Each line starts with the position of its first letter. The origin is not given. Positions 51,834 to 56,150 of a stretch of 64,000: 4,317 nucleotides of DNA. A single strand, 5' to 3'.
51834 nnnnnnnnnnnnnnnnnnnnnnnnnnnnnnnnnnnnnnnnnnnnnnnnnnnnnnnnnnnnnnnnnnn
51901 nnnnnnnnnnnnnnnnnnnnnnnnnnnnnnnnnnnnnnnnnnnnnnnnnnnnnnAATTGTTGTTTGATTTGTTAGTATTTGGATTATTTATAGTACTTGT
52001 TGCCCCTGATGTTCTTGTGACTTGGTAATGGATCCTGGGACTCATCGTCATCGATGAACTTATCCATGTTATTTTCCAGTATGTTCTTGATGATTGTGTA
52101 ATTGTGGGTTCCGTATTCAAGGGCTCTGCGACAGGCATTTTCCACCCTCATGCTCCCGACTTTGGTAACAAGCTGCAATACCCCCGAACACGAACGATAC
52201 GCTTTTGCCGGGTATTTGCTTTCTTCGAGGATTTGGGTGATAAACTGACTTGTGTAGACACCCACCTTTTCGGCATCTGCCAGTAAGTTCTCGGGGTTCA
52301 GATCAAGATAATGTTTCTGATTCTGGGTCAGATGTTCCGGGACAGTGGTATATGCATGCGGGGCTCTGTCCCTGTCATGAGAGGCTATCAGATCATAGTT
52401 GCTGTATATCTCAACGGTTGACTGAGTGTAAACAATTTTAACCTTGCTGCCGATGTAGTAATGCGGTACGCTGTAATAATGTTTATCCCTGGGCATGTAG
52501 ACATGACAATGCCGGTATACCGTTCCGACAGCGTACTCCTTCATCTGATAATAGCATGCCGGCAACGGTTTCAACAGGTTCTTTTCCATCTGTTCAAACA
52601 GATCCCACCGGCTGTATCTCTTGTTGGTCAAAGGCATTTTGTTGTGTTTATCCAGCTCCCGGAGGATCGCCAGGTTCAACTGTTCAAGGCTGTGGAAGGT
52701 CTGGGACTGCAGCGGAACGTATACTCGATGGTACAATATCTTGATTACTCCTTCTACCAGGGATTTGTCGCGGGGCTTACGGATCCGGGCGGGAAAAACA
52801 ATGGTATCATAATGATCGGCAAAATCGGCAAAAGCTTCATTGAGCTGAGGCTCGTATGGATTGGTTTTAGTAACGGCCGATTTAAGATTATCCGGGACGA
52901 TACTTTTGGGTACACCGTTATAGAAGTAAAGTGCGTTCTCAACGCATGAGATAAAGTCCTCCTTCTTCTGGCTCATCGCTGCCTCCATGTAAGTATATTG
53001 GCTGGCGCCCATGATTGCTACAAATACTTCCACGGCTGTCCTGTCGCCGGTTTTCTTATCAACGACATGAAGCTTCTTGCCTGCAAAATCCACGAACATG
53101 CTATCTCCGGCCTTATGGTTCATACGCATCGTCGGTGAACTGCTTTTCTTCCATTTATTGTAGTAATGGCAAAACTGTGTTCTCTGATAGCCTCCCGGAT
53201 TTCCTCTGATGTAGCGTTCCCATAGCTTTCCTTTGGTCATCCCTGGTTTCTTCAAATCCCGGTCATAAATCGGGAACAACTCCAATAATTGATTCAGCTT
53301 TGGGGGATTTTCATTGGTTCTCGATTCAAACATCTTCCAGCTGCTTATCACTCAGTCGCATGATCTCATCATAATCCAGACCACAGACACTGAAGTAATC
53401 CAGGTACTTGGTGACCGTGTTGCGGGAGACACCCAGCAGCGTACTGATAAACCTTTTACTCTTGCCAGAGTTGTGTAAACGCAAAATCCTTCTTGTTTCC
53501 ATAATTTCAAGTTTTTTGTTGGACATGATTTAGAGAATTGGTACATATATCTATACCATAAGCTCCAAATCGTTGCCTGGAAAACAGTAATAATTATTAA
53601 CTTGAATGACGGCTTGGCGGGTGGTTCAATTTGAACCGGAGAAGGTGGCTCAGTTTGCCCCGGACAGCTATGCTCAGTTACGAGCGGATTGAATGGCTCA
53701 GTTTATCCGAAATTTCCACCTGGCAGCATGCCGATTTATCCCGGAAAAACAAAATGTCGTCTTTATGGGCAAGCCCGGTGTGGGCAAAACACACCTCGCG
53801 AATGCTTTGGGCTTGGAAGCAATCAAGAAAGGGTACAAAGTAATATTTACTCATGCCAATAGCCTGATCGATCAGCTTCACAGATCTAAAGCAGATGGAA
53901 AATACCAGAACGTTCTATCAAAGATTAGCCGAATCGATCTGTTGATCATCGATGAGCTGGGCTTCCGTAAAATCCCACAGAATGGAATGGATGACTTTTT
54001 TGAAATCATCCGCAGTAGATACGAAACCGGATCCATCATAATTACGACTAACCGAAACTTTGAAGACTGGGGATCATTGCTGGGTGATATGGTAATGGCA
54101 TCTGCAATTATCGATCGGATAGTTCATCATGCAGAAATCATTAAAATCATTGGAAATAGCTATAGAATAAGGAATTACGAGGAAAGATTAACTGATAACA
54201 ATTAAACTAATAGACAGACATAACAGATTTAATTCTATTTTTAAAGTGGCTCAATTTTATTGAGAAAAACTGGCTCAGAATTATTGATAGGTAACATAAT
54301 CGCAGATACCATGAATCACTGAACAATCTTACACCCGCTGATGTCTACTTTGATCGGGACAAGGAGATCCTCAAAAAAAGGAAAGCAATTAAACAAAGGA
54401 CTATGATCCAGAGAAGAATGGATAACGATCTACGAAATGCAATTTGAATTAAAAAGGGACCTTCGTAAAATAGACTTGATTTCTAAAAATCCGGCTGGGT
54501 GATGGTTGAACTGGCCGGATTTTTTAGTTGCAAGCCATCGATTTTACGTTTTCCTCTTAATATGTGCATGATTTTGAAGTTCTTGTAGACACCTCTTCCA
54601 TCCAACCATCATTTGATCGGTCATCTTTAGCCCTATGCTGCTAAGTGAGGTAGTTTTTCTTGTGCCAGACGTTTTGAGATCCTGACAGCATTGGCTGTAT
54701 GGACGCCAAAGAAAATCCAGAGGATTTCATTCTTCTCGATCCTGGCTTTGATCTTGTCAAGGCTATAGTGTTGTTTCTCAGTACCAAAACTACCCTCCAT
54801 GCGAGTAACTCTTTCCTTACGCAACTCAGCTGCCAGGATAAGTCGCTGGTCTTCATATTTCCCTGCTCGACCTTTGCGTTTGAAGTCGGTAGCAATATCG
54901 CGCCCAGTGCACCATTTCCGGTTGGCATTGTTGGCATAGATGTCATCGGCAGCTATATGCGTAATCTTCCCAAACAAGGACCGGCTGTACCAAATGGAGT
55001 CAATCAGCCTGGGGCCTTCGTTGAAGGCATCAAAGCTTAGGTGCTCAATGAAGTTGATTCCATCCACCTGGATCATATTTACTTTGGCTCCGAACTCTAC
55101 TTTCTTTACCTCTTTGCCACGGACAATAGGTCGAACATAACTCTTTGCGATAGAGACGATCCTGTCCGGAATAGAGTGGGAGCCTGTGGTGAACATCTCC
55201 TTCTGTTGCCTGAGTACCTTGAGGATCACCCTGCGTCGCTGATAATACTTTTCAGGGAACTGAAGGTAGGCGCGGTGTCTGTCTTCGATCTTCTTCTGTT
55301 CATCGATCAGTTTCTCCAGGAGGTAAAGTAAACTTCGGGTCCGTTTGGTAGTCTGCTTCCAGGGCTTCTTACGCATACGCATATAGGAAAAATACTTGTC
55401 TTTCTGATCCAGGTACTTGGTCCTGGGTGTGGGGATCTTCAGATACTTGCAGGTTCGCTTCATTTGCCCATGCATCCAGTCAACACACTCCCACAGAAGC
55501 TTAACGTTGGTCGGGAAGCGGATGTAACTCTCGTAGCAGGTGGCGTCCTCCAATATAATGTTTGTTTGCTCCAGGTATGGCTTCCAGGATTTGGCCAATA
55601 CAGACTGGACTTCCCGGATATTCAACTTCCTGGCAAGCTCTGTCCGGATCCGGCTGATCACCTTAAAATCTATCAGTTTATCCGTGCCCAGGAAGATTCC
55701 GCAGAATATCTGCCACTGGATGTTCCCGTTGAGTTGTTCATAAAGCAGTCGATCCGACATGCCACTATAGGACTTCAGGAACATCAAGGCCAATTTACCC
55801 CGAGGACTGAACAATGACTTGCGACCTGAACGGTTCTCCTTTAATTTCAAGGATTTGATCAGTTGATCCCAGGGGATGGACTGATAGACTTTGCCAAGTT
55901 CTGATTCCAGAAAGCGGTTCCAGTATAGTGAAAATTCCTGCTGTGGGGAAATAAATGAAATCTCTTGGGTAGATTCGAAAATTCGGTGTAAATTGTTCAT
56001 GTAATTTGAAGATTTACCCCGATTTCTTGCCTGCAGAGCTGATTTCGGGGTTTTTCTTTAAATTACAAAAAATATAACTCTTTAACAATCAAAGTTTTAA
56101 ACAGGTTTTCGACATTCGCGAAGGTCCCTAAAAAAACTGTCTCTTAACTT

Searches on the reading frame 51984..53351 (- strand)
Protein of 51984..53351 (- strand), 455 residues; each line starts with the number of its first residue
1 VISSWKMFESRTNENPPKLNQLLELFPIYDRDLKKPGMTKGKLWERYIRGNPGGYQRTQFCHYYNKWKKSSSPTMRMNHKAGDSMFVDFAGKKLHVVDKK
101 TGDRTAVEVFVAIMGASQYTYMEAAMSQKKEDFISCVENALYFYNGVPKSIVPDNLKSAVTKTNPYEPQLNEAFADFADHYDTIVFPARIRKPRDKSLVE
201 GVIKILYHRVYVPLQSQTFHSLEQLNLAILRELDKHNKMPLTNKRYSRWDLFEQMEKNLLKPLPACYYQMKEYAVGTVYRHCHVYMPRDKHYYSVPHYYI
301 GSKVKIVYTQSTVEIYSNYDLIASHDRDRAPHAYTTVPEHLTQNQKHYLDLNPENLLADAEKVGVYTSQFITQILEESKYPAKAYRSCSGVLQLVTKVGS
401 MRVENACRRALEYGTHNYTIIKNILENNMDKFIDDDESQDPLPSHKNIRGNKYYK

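Call 17: search_protein_families(library=pfam, proteins=[window:51984-53351:-], max_evalue=0.001)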
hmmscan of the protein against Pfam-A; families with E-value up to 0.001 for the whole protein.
window:51984-53351:- (455 aa): 1 family
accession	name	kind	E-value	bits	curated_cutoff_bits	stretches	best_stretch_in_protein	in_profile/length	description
PF22483.2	Mu-transpos_C_2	-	4.3e-11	42.8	27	1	263-335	1-71/73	Mu transposase, C-terminal domain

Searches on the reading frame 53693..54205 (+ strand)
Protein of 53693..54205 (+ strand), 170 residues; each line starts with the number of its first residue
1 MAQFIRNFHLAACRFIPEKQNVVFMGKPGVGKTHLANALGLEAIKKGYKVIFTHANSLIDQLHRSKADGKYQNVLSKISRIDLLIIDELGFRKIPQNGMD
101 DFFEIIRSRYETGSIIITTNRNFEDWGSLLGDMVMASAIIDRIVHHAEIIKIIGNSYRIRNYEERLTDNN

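Call 17: search_protein_families(library=pfam, proteins=[window:53693-54205:+], max_evalue=0.001)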
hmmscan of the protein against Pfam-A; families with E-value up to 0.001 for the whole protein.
window:53693-54205:+ (170 aa): 4 families
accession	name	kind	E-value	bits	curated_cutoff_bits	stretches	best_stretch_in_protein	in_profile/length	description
PF01695.23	IstB_IS21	-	4.4e-60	203.6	24.1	1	9-162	82-235/238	IstB-like ATP binding protein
PF00308.24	Bac_DnaA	-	1.9e-11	44.9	23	1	22-122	37-140/162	Bacterial DnaA ATPAse domain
PF20720.3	nSTAND3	-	8.2e-08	32.5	27.2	1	11-66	9-61/155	Novel STAND NTPase 3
PF00004.35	AAA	-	6.8e-06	27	21.2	1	22-89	1-66/131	ATPase family associated with various cellular activities (AAA)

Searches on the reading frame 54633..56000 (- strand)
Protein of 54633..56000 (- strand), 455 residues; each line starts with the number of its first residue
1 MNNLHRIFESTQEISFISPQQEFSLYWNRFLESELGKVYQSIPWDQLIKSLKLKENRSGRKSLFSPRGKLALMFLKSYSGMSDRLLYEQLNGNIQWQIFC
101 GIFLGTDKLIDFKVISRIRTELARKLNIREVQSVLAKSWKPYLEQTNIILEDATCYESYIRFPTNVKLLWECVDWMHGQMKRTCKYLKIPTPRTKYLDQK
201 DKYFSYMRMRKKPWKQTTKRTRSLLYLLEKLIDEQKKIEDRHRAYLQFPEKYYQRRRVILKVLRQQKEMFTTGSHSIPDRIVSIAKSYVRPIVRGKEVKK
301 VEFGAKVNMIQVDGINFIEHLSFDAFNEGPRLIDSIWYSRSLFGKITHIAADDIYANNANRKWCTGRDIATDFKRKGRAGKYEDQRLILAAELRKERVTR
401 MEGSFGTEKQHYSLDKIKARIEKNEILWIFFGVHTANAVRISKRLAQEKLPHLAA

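Call 17: search_protein_families(library=pfam, proteins=[window:54633-56000:-], max_evalue=0.001)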
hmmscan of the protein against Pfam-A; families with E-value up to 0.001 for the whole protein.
window:54633-56000:- (455 aa): 2 families
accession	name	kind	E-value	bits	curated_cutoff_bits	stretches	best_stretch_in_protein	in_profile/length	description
PF05598.16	DUF772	-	5.1e-11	42.9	23.1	1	64-130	5-69/74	Transposase domain (DUF772)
PF13586.12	DDE_Tnp_1_2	-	1.7e-06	28.8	29.2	1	350-423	2-70/86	Transposase DDE domain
